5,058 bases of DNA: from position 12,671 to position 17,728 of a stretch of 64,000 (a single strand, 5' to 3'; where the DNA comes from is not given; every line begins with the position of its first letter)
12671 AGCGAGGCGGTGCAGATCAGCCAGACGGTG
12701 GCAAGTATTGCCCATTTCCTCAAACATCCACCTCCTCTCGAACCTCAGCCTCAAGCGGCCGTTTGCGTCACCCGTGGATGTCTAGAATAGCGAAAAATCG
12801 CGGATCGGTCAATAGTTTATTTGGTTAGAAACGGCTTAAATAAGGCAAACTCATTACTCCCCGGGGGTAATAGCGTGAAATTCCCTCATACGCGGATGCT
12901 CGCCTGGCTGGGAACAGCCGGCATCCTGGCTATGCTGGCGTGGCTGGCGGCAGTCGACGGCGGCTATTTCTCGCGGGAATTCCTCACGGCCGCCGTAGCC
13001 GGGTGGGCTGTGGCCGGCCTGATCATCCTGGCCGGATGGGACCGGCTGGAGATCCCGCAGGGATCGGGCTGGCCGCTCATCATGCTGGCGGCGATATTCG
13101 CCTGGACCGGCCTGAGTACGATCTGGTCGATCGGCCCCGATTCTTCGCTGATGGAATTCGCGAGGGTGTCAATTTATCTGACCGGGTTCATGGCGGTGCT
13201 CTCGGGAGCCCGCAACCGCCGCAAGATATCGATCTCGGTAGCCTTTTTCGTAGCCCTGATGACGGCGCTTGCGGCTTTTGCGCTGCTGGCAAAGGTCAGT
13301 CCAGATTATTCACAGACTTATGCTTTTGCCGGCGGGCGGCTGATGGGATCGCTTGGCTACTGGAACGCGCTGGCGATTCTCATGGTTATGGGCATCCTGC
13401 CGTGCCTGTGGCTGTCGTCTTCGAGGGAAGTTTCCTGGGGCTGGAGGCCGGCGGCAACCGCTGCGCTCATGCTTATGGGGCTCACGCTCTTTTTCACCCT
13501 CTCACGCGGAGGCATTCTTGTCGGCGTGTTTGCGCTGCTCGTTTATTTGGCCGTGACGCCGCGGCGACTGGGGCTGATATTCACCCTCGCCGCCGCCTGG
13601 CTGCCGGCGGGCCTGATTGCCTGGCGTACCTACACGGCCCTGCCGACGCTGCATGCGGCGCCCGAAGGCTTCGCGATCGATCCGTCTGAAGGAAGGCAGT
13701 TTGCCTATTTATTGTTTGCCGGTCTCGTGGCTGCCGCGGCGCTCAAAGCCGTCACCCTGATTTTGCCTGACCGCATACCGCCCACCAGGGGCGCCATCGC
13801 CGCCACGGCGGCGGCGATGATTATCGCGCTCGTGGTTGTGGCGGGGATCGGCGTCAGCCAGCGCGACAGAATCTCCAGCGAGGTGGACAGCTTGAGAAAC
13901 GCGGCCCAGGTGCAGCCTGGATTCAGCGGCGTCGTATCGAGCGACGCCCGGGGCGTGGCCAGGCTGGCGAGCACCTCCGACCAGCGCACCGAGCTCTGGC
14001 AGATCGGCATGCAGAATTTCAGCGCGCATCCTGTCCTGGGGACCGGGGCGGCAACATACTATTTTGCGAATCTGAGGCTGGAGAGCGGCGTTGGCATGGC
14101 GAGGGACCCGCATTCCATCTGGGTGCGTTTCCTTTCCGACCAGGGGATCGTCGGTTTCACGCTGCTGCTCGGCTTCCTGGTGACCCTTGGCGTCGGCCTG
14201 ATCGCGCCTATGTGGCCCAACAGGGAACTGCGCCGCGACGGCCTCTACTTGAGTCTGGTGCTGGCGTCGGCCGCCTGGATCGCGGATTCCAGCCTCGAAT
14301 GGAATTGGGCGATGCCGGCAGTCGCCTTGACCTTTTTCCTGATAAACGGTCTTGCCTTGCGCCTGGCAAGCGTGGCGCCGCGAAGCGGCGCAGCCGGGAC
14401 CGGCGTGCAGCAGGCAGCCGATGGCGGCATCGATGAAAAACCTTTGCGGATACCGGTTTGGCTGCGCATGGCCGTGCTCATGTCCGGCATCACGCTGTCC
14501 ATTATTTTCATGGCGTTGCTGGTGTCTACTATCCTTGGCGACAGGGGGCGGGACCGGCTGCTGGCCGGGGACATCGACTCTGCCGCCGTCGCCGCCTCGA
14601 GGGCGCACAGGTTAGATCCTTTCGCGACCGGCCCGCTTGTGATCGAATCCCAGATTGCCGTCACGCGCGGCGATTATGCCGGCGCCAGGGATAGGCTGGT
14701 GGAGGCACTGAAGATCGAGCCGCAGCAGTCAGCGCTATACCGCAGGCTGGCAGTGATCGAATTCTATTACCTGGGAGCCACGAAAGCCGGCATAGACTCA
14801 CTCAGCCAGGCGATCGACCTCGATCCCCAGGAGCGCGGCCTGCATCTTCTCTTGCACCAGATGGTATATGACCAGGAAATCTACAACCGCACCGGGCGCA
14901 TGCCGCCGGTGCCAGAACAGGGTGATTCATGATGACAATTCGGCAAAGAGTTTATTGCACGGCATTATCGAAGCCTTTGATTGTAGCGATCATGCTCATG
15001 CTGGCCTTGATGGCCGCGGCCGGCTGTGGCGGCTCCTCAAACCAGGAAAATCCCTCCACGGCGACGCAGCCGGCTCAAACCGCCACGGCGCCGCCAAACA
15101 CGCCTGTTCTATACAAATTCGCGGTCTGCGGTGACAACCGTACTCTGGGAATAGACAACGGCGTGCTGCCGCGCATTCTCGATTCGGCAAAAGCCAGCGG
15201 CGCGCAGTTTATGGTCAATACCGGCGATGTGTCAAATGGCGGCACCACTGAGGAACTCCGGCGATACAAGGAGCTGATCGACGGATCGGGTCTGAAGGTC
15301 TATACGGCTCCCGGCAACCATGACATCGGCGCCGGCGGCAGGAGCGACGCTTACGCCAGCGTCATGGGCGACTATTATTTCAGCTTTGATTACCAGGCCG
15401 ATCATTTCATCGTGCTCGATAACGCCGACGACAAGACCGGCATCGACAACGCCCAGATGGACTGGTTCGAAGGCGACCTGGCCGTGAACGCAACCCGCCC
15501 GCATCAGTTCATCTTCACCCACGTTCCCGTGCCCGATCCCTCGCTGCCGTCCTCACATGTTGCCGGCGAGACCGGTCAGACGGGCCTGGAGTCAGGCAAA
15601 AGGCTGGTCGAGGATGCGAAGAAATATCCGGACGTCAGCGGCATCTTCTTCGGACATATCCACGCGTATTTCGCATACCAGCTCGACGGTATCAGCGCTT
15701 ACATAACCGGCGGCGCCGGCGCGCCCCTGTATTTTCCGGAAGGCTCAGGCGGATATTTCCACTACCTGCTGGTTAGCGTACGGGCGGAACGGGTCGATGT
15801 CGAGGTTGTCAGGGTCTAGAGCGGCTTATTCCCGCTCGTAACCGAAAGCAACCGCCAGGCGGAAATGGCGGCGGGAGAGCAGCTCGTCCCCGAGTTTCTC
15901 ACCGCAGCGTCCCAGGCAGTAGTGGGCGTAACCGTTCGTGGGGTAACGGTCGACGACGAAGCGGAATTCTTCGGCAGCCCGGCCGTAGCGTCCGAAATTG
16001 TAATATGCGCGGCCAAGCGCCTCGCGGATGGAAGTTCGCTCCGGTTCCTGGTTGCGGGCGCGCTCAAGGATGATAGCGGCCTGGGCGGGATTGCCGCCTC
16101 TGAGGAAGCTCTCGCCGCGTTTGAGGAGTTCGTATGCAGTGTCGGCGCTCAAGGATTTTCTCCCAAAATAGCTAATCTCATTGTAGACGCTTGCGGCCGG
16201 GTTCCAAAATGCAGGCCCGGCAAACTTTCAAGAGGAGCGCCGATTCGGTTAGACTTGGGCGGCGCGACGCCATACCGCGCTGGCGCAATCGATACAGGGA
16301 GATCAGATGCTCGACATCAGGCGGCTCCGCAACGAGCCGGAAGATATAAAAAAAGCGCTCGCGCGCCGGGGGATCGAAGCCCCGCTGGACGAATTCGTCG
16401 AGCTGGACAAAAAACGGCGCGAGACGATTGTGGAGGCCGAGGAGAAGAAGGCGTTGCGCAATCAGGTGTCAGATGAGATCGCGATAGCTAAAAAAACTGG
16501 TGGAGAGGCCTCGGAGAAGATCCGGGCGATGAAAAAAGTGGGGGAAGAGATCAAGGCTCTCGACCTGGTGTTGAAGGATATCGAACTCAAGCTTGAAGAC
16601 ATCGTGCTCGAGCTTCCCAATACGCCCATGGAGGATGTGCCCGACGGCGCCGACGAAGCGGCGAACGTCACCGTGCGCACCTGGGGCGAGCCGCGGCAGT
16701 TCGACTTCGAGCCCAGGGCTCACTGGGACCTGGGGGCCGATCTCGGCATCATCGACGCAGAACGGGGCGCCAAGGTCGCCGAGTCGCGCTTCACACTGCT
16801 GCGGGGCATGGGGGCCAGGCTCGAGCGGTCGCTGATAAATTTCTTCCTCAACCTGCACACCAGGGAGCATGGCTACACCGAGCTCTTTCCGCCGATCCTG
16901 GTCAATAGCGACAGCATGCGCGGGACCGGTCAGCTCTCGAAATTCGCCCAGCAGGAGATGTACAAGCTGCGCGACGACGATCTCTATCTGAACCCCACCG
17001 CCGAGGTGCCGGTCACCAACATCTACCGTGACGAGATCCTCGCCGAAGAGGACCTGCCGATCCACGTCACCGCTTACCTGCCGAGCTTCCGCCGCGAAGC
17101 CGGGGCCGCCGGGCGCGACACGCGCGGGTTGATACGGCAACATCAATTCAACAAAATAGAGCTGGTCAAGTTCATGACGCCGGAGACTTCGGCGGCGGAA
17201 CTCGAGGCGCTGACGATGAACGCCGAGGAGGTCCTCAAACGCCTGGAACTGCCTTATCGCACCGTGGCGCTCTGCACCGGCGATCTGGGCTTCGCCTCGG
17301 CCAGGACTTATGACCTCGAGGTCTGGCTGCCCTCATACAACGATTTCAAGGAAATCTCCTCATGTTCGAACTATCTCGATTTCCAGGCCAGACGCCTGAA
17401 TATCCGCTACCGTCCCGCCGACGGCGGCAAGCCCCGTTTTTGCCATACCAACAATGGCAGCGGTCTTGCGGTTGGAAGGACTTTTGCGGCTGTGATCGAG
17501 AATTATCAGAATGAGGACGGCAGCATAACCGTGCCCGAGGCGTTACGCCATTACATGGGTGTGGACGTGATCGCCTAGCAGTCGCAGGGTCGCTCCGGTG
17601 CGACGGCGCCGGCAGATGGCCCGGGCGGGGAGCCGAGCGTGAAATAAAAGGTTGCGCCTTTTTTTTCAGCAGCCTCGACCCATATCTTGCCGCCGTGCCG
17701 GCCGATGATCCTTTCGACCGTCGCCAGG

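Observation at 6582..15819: Cell-envelope glycosylation locus: GtrA, two PepSY/GT87-like polytopic proteins, YmdB, GalE, Wzy_C-TPR fusion, lipoprotein phosphoesterase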

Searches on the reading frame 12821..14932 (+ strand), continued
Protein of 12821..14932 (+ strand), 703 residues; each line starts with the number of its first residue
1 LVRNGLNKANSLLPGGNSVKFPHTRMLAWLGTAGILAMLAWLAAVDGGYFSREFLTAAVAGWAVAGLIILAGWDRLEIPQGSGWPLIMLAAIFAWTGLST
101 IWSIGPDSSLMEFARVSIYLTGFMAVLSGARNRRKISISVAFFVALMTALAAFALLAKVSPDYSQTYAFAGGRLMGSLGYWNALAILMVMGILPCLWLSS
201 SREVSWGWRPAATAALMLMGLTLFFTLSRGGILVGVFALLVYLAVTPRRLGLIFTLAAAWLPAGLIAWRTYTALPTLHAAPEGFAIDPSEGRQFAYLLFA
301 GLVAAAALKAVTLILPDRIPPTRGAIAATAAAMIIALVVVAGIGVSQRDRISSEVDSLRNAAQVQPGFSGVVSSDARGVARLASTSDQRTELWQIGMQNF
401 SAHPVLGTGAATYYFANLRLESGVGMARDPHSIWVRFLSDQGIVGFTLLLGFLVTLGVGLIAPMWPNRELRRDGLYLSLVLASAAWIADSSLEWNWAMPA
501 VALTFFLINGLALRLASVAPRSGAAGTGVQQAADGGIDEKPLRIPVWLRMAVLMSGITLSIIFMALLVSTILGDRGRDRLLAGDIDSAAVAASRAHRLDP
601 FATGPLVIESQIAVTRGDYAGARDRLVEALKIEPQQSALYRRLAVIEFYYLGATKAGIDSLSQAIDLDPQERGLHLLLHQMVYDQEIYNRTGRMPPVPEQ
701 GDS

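Call 88: search_protein_representatives(protein=window:12875-14932:+)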
Query: 685 residues. Proteins with E-value up to 0.001 (for the whole library): 4886; up to 1e-10: 2236; up to 1e-30: 73. The best 150 are listed.
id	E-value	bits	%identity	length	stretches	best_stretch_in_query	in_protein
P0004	1.2e-228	777.7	56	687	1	4-679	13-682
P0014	3.7e-176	604.2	46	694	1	7-681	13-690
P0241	1.6e-95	337.8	46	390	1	293-680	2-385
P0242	3.9e-53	197.7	33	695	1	12-655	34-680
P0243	1.6e-51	192.4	30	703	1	9-662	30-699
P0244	1.2e-46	176.3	32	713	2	17-509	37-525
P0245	3.2e-45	171.5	29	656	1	9-657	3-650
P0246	7.0e-44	167.1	32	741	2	18-505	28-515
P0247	1.1e-43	166.5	34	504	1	10-496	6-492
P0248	2.0e-42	162.3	29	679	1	19-653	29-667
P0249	3.9e-42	161.4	30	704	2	20-512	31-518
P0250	3.9e-42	161.4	31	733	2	23-510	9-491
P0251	1.3e-40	156.3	30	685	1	21-651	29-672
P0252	1.4e-40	156.2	35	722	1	22-513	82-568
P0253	2.5e-40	155.4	34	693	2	8-541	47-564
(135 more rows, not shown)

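Call 91: search_protein_families(library=pfam, alignment_id=A4, max_evalue=0.01)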
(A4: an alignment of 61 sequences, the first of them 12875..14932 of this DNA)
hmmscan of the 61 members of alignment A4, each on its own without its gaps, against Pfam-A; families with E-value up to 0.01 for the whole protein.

A. member 1, window:12875-14932:+ (685 aa): 5 families
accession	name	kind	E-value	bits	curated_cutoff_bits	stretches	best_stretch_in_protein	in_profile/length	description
PF04932.20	Wzy_C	-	1.5e-14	54.4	31.7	1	288-432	24-149/149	O-Antigen ligase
PF13414.12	TPR_11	-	4.9e-05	23.4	26.8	0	598-627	7-36/42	TPR repeat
PF13428.12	TPR_14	-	0.00077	20.4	23.5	0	594-627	10-43/44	Tetratricopeptide repeat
PF07719.23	TPR_2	-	0.00091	19.6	27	0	594-617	10-33/34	Tetratricopeptide repeat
PF14559.12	TPR_19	-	0.0068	17.1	25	0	597-627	3-33/68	Tetratricopeptide repeat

B. families by the number of members that match (of 61 scanned): 20 families
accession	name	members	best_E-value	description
PF04932.20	Wzy_C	61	4.6e-19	O-Antigen ligase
PF07719.23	TPR_2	38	1e-07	Tetratricopeptide repeat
PF13428.12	TPR_14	31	7.3e-08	Tetratricopeptide repeat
PF13432.12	TPR_16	30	3.9e-10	Tetratricopeptide repeat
PF14559.12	TPR_19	29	7.8e-09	Tetratricopeptide repeat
PF13414.12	TPR_11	24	3e-09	TPR repeat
PF13431.12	TPR_17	17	1.1e-06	Tetratricopeptide repeat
PF00515.34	TPR_1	14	4.1e-06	Tetratricopeptide repeat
PF13181.12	TPR_8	13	1.9e-06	Tetratricopeptide repeat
PF23914.1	TPR_CcmH_CycH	9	0.00012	Cytochrome c-type biogenesis protein H TPR domain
PF13371.12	TPR_9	8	2.1e-05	Tetratricopeptide repeat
PF11846.14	Wzy_C_2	2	0.00054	Virulence factor membrane-bound polymerase, C-terminal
PF11992.13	TgpA_N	2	0.0016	TgpA N-terminal domain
PF13424.12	TPR_12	1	7.5e-06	Tetratricopeptide repeat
PF16311.10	TMEM100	1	0.0037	Transmembrane protein 100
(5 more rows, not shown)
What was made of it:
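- On Wzy_C / O-antigen ligase superfamily (PF04932): 61 of 61 family representatives also match (call 91).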

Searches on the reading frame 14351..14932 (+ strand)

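Call 17: search_protein_families(library=pfam, proteins=[window:14351-14932:+], max_evalue=10)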
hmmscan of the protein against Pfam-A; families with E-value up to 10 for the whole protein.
window:14351-14932:+ (193 aa): 9 families
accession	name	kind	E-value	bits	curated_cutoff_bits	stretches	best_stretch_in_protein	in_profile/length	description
PF13414.12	TPR_11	-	1.8e-06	28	26.8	2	106-135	7-36/42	TPR repeat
PF07719.23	TPR_2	-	1.1e-05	25.6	27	2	102-125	10-33/34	Tetratricopeptide repeat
PF13428.12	TPR_14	-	4.8e-05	24.1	23.5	1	102-135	10-43/44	Tetratricopeptide repeat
PF14559.12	TPR_19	-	0.00013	22.7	25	1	105-135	3-33/68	Tetratricopeptide repeat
PF13432.12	TPR_16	-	0.017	16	32.7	1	101-160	5-63/65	Tetratricopeptide repeat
PF13371.12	TPR_9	-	0.02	15.3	35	1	102-170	4-71/73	Tetratricopeptide repeat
PF00515.34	TPR_1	-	0.024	14.9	27.8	0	138-160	11-33/34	Tetratricopeptide repeat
PF04505.17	CD225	-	0.026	15.1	27.1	1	51-93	13-58/68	Interferon-induced transmembrane protein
PF23914.1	TPR_CcmH_CycH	-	0.028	14.7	42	1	66-138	57-132/158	Cytochrome c-type biogenesis protein H TPR domain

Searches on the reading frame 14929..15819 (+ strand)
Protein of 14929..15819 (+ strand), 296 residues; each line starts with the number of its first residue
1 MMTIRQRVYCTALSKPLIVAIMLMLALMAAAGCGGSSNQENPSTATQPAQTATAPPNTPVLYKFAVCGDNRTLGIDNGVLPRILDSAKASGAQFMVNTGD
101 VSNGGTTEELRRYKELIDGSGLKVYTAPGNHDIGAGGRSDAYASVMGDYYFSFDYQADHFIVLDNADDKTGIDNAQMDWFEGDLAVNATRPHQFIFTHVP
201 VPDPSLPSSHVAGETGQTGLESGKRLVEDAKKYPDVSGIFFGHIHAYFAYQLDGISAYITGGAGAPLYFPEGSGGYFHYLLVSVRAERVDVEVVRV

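Call 3: search_protein_families(library=pfam, proteins=[window:14929-15819:+], max_evalue=0.01)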
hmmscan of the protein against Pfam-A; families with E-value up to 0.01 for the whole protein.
window:14929-15819:+ (296 aa): 1 family
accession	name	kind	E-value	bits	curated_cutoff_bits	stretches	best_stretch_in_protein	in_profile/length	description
PF00149.33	Metallophos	-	1.2e-12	49.1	21.5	1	64-247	3-191/191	Calcineurin-like phosphoesterase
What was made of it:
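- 14929..15819 (+): Extracytoplasmic metallophosphoesterase lipoprotein. Its start overlaps the Wzy_C stop (ATGA). A linker rich in Ser, Thr, Ala and Pro follows the lipobox cysteine. It is an accessory gene, absent from one subclade. PF00149 E 1.2e-12 (call 3).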

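Call 4: search_protein_families(library=ncbifam, proteins=[window:14929-15819:+], max_evalue=0.01)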
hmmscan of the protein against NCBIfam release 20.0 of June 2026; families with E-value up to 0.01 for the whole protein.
window:14929-15819:+ (296 aa): 4 families
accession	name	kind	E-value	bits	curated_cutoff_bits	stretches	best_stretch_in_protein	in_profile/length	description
NF008359.0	PRK11148.1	equivalog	2.8e-06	27.1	225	1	88-254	52-214/275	3',5'-cyclic-AMP phosphodiesterase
NF050112.1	PhdiestSpdARhizob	equivalog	1.4e-05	24.9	400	1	90-255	38-208/264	2', 3'cyclic nucleotide phosphodiesterase SpdA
NF058595.1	invert_tail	domain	0.00052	20.3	37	1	16-53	55-92/113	lipo-invert putative C-terminal anchoring domain-containing protein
TIGR03729.1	acc_ester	subfamily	0.0018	17.7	148.25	0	91-156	32-96/239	putative phosphoesterase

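Call 71: search_protein_families(library=padloc, proteins=[window:14929-15819:+], max_evalue=0.001)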
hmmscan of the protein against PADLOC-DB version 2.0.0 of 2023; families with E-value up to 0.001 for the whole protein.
window:14929-15819:+ (296 aa): 0 families

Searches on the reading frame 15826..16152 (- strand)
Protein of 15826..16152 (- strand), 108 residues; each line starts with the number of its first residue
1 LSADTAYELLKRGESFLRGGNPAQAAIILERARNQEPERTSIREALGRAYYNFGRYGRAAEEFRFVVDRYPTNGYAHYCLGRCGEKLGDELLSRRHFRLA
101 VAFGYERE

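Call 17: search_protein_families(library=pfam, proteins=[window:15826-16152:-], max_evalue=10)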
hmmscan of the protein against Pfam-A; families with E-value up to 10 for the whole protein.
window:15826-16152:- (108 aa): 17 families
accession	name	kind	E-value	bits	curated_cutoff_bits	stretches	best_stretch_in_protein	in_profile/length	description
PF13432.12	TPR_16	-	3.8e-15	56.5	32.7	2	10-73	1-64/65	Tetratricopeptide repeat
PF13428.12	TPR_14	-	5.9e-09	36.2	23.5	2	9-49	4-44/44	Tetratricopeptide repeat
PF13174.12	TPR_6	-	6.2e-09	36.4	26.3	2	9-38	3-32/33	Tetratricopeptide repeat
PF14559.12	TPR_19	-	7.3e-07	29.9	25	2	19-64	4-49/68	Tetratricopeptide repeat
PF07719.23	TPR_2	-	3.9e-06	27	27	2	45-72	6-33/34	Tetratricopeptide repeat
PF13371.12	TPR_9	-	0.0006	20.2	35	2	37-73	26-62/73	Tetratricopeptide repeat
PF12895.13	ANAPC3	-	0.0015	19.2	27.2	1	24-88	7-70/82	Anaphase-promoting complex, cyclosome, subunit 3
PF13431.12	TPR_17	-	0.0019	18.8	24.4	1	67-88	6-27/34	Tetratricopeptide repeat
PF13181.12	TPR_8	-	0.012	16.2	25.7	1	45-72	6-33/34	Tetratricopeptide repeat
PF07721.20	TPR_4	-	0.019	16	27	1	43-64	4-25/26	Tetratricopeptide repeat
PF03704.23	BTAD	-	0.019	15.7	22.1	1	14-66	70-122/146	Bacterial transcriptional activator domain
PF13424.12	TPR_12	-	0.046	14.3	30.1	1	11-63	8-68/77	Tetratricopeptide repeat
PF13414.12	TPR_11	-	0.091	12.9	26.8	1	47-81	1-35/42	TPR repeat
PF13176.12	TPR_7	-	0.11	13.1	27.9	1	45-61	4-20/36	Tetratricopeptide repeat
PF16138.10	DUF4846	-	0.11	12.4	37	1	6-40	155-189/239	Domain of unknown function (4846)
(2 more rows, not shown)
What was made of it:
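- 15826..16152 (-): Small 108-aa TPR protein without a signal peptide. It is conserved between the Wzy_C unit and serS. Its role is unknown. TPR_16 E 3.8e-15 (call 17).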

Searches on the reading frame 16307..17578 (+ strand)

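Call 8: search_protein_families(library=pfam, proteins=[window:16307-17578:+], max_evalue=0.001)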
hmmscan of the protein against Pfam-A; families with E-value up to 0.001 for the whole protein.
window:16307-17578:+ (423 aa): 2 families
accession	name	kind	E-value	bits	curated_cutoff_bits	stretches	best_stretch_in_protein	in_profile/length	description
PF00587.30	tRNA-synt_2b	-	9.1e-40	137.1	29.3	1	223-400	8-179/179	tRNA synthetase class II core domain (G, H, P, S and T)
PF02403.27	Seryl_tRNA_N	-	1.6e-27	96.3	28.2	1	1-107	1-108/108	Seryl-tRNA synthetase N-terminal domain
